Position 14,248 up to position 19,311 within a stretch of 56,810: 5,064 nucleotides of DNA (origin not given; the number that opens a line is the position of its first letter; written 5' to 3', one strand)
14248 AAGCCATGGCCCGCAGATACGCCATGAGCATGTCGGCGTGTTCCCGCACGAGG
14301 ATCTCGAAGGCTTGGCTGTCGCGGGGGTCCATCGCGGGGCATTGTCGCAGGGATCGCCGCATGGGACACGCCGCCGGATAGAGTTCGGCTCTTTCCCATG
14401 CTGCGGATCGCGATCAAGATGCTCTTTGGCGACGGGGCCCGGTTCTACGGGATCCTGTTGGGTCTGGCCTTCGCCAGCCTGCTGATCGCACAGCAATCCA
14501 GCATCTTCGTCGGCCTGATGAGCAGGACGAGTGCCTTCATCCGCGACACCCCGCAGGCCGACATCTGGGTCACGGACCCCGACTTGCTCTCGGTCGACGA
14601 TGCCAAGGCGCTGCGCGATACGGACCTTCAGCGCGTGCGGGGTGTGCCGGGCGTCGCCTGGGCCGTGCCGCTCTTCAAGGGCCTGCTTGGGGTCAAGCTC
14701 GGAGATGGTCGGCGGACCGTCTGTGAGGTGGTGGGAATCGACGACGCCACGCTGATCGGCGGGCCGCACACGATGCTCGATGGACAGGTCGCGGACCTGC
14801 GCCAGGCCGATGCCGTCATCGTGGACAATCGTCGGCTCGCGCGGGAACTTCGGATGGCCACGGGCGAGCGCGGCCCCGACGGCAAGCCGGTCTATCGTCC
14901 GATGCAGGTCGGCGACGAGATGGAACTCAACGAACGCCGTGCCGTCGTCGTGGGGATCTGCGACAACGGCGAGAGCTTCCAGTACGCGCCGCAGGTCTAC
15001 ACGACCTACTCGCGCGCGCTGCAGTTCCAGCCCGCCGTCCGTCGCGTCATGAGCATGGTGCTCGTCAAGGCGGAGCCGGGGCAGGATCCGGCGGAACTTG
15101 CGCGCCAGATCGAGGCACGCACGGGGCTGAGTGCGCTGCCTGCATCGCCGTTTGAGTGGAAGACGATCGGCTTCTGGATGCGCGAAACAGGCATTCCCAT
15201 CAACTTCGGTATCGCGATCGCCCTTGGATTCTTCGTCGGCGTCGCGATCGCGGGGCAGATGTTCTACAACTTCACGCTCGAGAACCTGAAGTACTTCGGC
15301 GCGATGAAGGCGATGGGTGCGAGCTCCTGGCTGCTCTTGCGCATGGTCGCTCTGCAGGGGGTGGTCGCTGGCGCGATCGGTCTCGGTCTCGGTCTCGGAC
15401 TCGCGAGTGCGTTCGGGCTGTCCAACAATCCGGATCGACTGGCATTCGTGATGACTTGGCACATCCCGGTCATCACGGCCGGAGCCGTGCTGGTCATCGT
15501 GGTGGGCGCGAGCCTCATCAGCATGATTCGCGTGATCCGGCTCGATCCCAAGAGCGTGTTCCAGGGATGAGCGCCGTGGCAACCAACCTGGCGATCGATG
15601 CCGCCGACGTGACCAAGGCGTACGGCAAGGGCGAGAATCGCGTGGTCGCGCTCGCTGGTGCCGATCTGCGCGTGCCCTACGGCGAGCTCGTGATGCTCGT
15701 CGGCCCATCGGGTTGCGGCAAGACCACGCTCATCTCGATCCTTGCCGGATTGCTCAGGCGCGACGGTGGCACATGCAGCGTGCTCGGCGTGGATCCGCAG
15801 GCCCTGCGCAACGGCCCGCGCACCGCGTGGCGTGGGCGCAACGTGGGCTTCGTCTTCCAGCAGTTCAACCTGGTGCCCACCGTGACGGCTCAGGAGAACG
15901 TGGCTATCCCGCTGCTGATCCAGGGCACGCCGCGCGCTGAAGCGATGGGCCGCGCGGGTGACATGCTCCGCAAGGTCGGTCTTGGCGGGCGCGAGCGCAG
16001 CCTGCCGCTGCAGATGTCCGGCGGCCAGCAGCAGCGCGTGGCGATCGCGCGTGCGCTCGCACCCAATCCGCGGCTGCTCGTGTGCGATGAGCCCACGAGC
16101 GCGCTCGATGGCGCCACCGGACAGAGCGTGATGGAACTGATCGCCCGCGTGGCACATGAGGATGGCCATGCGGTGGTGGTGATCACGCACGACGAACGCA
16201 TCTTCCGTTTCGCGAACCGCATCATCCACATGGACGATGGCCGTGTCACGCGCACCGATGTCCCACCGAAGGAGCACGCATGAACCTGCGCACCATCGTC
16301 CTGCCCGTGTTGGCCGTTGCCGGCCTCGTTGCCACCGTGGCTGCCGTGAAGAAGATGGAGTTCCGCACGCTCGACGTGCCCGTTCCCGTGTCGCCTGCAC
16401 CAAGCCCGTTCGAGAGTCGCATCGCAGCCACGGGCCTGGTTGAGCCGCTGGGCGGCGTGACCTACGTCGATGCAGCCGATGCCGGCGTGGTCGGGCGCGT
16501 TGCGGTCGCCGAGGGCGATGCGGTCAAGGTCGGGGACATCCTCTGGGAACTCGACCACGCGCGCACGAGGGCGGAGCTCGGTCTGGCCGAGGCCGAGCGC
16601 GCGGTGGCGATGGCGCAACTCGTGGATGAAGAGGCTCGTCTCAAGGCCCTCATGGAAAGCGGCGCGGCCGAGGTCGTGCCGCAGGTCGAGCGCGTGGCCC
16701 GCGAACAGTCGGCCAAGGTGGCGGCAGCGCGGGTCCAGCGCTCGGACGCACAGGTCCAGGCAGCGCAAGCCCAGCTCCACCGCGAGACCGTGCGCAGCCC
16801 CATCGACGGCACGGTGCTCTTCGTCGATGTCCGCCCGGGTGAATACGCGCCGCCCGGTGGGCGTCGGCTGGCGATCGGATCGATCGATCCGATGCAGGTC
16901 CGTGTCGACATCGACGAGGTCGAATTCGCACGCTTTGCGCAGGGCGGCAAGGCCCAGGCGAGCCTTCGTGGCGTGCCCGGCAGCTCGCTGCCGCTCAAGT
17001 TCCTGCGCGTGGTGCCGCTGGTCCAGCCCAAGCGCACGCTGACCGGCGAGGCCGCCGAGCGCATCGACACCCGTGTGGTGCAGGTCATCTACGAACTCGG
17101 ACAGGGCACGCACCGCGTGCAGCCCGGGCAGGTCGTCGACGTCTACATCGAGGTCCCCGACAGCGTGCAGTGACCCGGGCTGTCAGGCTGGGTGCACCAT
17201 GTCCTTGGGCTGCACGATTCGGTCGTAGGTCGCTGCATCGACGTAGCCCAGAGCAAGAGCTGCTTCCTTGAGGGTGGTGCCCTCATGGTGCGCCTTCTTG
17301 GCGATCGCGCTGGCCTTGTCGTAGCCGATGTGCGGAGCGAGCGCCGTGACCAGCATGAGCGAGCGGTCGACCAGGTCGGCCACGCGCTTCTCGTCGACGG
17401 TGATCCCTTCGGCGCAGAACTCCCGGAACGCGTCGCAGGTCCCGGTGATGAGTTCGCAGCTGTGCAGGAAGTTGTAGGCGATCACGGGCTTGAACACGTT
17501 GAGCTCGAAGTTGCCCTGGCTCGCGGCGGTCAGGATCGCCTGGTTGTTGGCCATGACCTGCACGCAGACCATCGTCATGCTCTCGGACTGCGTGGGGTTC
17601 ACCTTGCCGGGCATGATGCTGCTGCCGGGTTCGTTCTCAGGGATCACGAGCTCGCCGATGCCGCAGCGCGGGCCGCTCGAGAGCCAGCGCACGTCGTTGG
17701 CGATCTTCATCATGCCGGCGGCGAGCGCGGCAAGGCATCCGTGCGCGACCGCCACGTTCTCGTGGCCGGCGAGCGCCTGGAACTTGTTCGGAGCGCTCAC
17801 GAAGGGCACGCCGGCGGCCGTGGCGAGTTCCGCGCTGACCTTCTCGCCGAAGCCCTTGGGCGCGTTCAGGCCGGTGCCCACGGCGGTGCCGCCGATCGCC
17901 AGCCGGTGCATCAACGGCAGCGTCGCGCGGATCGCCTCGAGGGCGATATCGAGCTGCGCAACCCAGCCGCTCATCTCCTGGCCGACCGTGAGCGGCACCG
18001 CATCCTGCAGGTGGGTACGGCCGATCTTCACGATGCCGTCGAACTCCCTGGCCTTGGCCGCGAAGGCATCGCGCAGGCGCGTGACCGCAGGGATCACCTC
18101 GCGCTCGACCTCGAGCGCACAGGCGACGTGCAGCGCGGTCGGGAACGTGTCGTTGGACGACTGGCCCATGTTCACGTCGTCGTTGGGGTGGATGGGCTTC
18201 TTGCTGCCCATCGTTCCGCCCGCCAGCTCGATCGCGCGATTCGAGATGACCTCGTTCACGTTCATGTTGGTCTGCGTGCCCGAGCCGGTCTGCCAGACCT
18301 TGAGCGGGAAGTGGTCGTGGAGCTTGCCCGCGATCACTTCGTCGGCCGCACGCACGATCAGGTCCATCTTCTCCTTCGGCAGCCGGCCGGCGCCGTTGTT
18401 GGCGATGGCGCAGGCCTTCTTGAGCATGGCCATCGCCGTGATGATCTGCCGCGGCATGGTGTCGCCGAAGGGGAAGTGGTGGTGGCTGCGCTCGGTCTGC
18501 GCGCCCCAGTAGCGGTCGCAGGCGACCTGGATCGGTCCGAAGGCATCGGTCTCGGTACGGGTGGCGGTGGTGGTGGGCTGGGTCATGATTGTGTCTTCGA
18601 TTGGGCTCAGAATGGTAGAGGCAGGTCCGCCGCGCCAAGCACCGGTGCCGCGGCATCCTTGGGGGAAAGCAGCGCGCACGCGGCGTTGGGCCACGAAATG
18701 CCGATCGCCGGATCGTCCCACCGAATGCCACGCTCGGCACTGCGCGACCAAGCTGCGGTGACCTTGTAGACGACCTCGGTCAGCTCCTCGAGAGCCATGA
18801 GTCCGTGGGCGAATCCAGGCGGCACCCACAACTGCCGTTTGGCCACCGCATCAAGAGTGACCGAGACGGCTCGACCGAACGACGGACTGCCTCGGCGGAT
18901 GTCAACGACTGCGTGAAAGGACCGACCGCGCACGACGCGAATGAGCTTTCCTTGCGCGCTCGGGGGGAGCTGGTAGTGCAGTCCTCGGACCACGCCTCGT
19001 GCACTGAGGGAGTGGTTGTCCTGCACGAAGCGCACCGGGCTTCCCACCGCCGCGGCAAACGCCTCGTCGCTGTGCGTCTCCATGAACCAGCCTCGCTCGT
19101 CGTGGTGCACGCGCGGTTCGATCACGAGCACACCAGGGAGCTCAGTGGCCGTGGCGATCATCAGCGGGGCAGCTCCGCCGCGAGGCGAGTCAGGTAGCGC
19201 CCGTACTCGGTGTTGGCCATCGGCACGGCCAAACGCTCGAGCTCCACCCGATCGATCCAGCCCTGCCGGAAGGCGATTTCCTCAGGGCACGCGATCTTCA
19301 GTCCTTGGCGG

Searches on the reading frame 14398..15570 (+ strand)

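Call 7: search_protein_families(library=pfam, proteins=[window:14398-15570:+], max_evalue=0.001)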
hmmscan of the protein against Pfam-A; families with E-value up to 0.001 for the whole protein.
window:14398-15570:+ (390 aa): 2 families
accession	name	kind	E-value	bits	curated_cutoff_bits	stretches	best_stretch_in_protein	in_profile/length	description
PF12704.14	MacB_PCD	-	1.1e-14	55.6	27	1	20-240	5-206/207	MacB-like periplasmic core domain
PF02687.27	FtsX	-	3.9e-09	37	25.5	1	272-384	2-120/120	FtsX-like permease C-terminal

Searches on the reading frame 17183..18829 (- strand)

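Call 6: search_protein_families(library=pfam, proteins=[window:17183-18829:-], max_evalue=0.001)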
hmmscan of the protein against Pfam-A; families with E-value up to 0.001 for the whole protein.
window:17183-18829:- (548 aa): 2 families
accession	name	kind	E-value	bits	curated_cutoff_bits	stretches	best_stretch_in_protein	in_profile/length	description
PF00206.25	Lyase_1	-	2.2e-106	356.2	27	1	98-426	1-311/312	Lyase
PF10415.14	FumaraseC_C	-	3.5e-24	85.4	32.5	1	493-546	1-54/54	Fumarase C C-terminus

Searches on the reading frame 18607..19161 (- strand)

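Call 6: search_protein_families(library=pfam, proteins=[window:18607-19161:-], max_evalue=0.001)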
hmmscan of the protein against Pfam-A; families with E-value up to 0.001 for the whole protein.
window:18607-19161:- (184 aa): 1 family
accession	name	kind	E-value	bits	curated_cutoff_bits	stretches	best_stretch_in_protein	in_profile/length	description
PF00908.23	dTDP_sugar_isom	-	3.4e-65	219.3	27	1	6-175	2-166/168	dTDP-4-dehydrorhamnose 3,5-epimerase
